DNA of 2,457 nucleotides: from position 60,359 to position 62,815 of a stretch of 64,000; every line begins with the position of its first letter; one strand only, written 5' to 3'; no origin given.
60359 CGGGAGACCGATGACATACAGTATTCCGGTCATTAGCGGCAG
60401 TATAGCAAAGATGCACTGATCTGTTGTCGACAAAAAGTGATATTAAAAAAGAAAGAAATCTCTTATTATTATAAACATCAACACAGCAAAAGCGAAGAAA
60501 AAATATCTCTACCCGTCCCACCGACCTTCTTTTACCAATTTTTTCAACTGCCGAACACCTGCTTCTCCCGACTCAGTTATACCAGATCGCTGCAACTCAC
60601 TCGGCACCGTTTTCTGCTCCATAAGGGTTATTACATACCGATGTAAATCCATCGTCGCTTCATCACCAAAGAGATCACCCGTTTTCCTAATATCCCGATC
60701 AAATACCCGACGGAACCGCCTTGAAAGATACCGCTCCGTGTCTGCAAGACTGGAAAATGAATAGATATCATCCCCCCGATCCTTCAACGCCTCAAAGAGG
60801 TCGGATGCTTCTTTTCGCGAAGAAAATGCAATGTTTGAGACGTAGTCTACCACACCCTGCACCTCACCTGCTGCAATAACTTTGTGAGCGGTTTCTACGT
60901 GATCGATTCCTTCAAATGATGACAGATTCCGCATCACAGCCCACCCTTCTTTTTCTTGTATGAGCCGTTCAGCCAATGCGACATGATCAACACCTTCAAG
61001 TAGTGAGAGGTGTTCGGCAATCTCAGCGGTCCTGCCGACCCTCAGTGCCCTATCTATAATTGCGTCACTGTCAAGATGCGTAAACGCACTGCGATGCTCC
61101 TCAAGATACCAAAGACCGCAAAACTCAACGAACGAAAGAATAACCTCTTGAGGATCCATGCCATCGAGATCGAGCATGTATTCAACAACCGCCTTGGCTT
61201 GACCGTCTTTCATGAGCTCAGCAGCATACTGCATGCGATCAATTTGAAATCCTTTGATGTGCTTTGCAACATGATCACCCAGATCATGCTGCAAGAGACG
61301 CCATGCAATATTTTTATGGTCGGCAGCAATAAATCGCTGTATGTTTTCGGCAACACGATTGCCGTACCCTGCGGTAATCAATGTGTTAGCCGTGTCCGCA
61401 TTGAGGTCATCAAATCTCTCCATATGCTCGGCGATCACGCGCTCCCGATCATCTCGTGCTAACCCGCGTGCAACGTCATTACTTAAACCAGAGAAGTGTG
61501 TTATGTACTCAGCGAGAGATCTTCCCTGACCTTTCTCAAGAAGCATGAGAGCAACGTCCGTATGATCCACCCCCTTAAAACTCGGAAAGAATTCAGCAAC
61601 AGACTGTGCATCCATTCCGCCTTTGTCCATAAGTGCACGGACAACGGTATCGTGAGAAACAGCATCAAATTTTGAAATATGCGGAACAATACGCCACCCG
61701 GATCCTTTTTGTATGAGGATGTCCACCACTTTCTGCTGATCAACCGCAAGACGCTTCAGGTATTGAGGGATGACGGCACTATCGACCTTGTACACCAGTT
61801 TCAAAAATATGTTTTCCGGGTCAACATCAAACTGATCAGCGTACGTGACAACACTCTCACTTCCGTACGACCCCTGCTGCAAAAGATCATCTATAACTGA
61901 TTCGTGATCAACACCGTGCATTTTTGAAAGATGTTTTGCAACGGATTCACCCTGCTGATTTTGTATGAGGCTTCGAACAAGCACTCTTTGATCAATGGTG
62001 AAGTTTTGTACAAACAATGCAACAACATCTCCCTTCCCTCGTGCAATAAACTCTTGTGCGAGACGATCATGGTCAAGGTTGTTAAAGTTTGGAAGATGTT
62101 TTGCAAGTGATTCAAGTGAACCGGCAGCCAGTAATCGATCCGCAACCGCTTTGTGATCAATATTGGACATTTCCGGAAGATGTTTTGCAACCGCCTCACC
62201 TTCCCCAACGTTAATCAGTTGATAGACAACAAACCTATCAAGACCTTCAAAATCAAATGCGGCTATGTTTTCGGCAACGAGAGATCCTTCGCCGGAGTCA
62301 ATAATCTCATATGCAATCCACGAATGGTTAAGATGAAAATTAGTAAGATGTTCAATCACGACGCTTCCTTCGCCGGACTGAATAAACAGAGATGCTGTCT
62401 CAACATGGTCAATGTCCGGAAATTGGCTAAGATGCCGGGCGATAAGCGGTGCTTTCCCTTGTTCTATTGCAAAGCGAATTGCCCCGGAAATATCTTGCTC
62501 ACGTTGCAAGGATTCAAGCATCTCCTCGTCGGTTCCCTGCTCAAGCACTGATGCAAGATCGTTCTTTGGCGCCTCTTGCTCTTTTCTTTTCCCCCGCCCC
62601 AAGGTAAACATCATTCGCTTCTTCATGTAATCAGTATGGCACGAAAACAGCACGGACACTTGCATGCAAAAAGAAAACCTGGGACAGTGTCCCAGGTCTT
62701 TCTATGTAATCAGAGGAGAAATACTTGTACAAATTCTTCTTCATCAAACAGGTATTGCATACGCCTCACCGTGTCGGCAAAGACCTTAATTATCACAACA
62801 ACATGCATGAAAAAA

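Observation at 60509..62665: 718-aa protein built from ~18 tandem ~34-aa repeats of an unrecognised consensus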

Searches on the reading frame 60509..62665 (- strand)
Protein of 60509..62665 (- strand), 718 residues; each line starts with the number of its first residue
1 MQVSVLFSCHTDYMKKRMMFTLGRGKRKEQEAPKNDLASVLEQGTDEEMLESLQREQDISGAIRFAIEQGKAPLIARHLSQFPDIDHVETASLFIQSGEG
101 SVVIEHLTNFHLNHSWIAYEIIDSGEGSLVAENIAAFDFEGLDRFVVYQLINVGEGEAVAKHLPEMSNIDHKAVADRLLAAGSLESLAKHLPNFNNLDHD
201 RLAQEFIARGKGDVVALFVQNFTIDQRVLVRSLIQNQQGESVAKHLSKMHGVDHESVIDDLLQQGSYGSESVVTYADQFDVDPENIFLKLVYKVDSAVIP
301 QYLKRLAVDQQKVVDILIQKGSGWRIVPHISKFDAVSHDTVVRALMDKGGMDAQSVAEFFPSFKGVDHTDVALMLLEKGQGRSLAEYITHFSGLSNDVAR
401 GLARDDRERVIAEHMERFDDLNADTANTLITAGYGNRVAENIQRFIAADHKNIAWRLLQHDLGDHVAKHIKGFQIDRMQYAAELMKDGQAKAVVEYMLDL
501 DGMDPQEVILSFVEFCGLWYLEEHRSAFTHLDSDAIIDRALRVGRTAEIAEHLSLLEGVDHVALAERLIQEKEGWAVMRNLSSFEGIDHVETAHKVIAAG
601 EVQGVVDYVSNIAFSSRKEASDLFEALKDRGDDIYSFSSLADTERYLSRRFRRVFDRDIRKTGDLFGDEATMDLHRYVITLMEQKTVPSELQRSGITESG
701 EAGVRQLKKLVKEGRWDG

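Call 3: search_protein_families(library=pfam, proteins=[window:60509-62665:-], max_evalue=10)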
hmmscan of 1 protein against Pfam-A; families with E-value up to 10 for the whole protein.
window:60509-62665:- (718 aa): 4 families
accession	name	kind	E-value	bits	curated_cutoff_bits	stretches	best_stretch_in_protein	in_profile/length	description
PF01369.25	Sec7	-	0.0028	17.7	22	1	330-392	9-74/183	Sec7 domain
PF10098.14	DUF2336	-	0.024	14.5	34.6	1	482-574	126-202/262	Uncharacterised protein conserved in bacteria (DUF2336)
PF21822.3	Phage_TAC_15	-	0.16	12.9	22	1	238-291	52-108/127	Phage tail assembly chaperone protein, TAC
PF18908.5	DUF5663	-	0.22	12.5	23.7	1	147-196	22-71/84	Protein of unknown function (DUF5663)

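Call 4: search_protein_families(library=ncbifam, proteins=[window:60509-62665:-], max_evalue=10)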
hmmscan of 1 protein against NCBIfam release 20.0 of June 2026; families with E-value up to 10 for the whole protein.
window:60509-62665:- (718 aa): 4 families
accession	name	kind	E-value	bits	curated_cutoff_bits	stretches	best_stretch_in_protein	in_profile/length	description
NF047404.1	cdiGMPrecepPlzA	equivalog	0.0035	16.8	450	1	175-296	97-214/261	c-di-GMP-binding receptor PlzA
NF007607.0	PRK10254.1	equivalog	0.19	11.8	237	1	548-607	45-103/137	proofreading thioesterase EntH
NF047536.1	Cu_chaper_CsoZ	equivalog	0.21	12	77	1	228-255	5-32/66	putative copper chaperone CsoZ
NF033530.1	lasso_PqqD_Strm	exception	1.7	8.9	70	0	228-260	32-64/78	lasso peptide biosynthesis PqqD family chaperone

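Call 5: search_solved_structures(query=window:60509-62665:-, max_evalue=10)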
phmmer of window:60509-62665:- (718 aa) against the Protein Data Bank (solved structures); distinct sequences matched with E-value up to 10: 1.
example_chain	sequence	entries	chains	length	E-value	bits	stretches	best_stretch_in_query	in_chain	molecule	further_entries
3eey_A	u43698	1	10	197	0.48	12.1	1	394-514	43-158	Putative rRNA methylase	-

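Call 8: find_homologous_proteins(query=window:60509-62665:-, max_evalue=0.001)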
Query window:60509-62665:- (718 aa): 1 proteins with E <= 0.001 among 8000 candidates.
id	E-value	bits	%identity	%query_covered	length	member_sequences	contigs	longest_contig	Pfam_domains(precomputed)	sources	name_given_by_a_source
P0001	0.0e+0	1560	100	98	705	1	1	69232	-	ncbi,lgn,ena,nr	ncbi:MAG: hypothetical protein OYG31_02640 [Candidatus Kaiserbacteria bacterium]|nr:hypothetical pro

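Call 22: predict_structure(protein=window:60509-62665:-)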
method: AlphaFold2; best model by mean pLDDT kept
length: 718 residues; sequences in the alignment: 1
mean_pLDDT: 63.4   pTM: 0.36
mean pLDDT of the five models: 63.4, 61.6, 59.7, 56.6, 47.4
residues with pLDDT >= 90: 0; 70-90: 259; 50-70: 316; < 50: 143
segments of 3 or more residues with pLDDT < 50: 1-34, 416-421, 446-448, 470-523, 525-529, 631-663
pLDDT, mean of each block of 10 residues (from residue 1): 31 39 32 54 70 70 79 82 80 85 83 85 87 79 84 85 83 83 74 72 73 62 65 61 55 69 58 68 71 58 65 72 66 66 68 59 57 63 55 54 54 49 59 63 55 59 53 40 41 44 46 46 48 56 59 62 77 74 74 78 64 63 62 39 40 41 52 66 71 81 75 69
secondary structure, 60 per line:
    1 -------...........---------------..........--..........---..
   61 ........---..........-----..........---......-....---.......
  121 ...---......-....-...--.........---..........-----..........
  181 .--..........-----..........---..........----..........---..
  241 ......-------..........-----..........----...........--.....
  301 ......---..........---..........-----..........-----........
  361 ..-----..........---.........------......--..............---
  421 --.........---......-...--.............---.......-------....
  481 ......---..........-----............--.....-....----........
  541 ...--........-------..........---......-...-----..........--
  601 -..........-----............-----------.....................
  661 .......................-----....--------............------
elements in order (helices of 4 or more, strands of 3 or more residues): H8-18 H34-43 H46-55 H59-68 H72-81 H87-96 H100-105 H107-110 H114-123 H127-132 H134-137 H144-152 H156-165 H171-181 H184-193 H199-208 H212-221 H226-235 H239-246 H254-263 H269-278 H283-293 H296-306 H310-319 H323-332 H338-347 H353-362 H368-377 H381-389 H396-401 H404-417 H423-431 H435-440 H447-459 H463-469 H477-486 H490-499 H505-516 H519-523 H525-528 H533-543 H546-553 H561-570 H574-579 H589-598 H602-611 H617-628 H640-683 H689-692 H701-712

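Call 26: fold_search(model_id=the predicted structure, library=pdb)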
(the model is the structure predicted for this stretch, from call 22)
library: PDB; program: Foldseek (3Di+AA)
matches with E <= 10: 999; with E <= 0.001: 6
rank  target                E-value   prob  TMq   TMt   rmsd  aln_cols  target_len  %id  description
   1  7rdr_A                8.2e-06  1.00  0.09  0.13  27.4       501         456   18  Circular tandem repeat protein with novel repeat topology and enhanced subunit contact surfaces (released 2021-09-01)
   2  4rv1_D                9.8e-05  1.00  0.09  0.14  24.5       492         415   12  Crystal Structure of Engineered Protein. Northeast Structural Genomics Consortium (NESG) Target OR497. (released 2014-12-10)
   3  4rv1_A                1.2e-04  1.00  0.09  0.13  24.4       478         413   12  Crystal Structure of Engineered Protein. Northeast Structural Genomics Consortium (NESG) Target OR497. (released 2014-12-10)
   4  4rv1_C                1.6e-04  1.00  0.11  0.17  23.1       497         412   13  Crystal Structure of Engineered Protein. Northeast Structural Genomics Consortium (NESG) Target OR497. (released 2014-12-10)
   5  4rv1_B                5.7e-04  0.97  0.08  0.12  26.8       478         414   13  Crystal Structure of Engineered Protein. Northeast Structural Genomics Consortium (NESG) Target OR497. (released 2014-12-10)
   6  5mfl_A                9.8e-04  0.91  0.08  0.12  27.9       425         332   10  Designed armadillo repeat protein (KR)5_GS10_YIIIM6AII (released 2017-09-13)
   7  4rv1_F                1.1e-03  0.77  0.07  0.09  37.3       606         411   13  Crystal Structure of Engineered Protein. Northeast Structural Genomics Consortium (NESG) Target OR497. (released 2014-12-10)
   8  8bbg_A                1.2e-03  1.00  0.15  0.09  25.2       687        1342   12  Structure of the IFT-A complex; anterograde IFT-A train model (released 2022-12-21)
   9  1xi4_A                1.2e-03  1.00  0.19  0.10  44.7       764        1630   11  Clathrin D6 Coat (released 2004-11-02)
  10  6s9p_A                1.2e-03  0.89  0.08  0.12  26.0       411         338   11  Designed Armadillo Repeat protein internal Lock2 fused to target peptide KRKAKITWKR (released 2020-02-19)
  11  6s9p_B                1.4e-03  0.89  0.07  0.11  24.9       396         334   10  Designed Armadillo Repeat protein internal Lock2 fused to target peptide KRKAKITWKR (released 2020-02-19)
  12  9ijj_AD               1.5e-03  0.97  0.10  0.13  25.3       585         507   12  In situ structure of the central apparatus in mouse sperm axoneme. (released 2025-06-04)
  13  6s9o_D                1.7e-03  0.91  0.07  0.12  24.6       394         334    9  Designed Armadillo Repeat protein internal Lock1 fused to target peptide KRKRKLKFKR (released 2020-02-19)
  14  9ijj_AO               1.8e-03  0.96  0.10  0.13  24.8       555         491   11  In situ structure of the central apparatus in mouse sperm axoneme. (released 2025-06-04)
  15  5mfd_G                1.8e-03  0.84  0.07  0.11  24.2       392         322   10  Designed armadillo repeat protein YIIIM''6AII in complex with pD_(KR)5 (released 2017-07-19)
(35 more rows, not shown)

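Call 47: find_homologous_proteins(query=A5, max_evalue=0.00001)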
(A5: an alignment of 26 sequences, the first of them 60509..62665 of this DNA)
Query A5 (26 sequences) (718 aa, profile of the alignment): 1 proteins with E <= 0.00001 among 8000 candidates.
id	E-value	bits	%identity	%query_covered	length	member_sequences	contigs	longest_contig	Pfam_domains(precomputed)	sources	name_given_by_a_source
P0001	1.4e-148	515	100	98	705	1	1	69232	-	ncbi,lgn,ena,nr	ncbi:MAG: hypothetical protein OYG31_02640 [Candidatus Kaiserbacteria bacterium]|nr:hypothetical pro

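Call 73: search_protein_families(library=padloc, proteins=[window:60509-62665:-], max_evalue=0.01)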
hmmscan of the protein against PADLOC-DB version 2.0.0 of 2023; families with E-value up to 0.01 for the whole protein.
window:60509-62665:- (718 aa): 0 families

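Call 74: search_protein_families(library=phrogs, proteins=[window:60509-62665:-], max_evalue=0.01)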
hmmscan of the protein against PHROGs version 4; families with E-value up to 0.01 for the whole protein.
window:60509-62665:- (718 aa): 0 families
